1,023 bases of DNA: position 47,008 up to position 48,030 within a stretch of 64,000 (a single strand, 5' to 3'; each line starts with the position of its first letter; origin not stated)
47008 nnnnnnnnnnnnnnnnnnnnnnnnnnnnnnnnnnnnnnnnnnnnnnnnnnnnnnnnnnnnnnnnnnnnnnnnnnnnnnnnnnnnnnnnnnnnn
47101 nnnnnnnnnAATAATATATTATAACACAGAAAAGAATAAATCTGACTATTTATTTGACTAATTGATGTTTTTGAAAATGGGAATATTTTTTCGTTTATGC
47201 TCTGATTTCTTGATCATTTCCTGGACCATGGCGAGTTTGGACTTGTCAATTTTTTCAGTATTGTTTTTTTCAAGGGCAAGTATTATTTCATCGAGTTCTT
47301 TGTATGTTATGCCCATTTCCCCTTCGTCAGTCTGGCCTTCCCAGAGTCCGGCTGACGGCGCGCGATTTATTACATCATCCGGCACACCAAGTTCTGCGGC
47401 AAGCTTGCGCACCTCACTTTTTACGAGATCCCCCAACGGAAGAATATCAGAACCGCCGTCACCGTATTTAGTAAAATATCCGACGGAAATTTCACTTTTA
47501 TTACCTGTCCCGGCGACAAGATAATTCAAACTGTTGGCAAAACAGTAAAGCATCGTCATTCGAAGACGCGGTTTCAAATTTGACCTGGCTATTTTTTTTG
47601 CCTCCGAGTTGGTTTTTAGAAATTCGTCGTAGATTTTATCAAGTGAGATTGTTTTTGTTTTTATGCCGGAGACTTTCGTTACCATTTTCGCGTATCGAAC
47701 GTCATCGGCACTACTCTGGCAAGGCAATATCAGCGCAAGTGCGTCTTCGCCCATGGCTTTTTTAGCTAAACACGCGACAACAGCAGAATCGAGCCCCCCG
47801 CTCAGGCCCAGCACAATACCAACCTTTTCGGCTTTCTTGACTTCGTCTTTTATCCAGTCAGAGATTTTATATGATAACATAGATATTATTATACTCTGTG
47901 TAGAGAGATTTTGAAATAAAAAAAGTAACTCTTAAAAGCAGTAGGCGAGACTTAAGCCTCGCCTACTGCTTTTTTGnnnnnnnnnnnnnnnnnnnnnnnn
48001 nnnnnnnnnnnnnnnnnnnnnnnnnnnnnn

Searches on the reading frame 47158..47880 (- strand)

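Call 3: search_protein_families(library=pfam, proteins=[window:47158-47880:-], max_evalue=0.01)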
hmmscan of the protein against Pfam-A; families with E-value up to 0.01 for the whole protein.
window:47158-47880:- (240 aa): 4 families
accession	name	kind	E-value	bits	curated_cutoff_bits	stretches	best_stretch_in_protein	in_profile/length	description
PF02540.23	NAD_synthase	-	5e-80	268.6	21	1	5-231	4-240/242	NAD synthase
PF03054.22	tRNA_Me_trans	-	4.1e-07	30.3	20.6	1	22-86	3-78/202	tRNA methyl transferase HUP domain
PF06508.19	QueC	-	1.3e-05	25.2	22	1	23-83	3-63/210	Queuosine biosynthesis protein QueC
PF00733.27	Asn_synthase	-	2.2e-05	24.8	21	1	18-77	18-76/354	Asparagine synthase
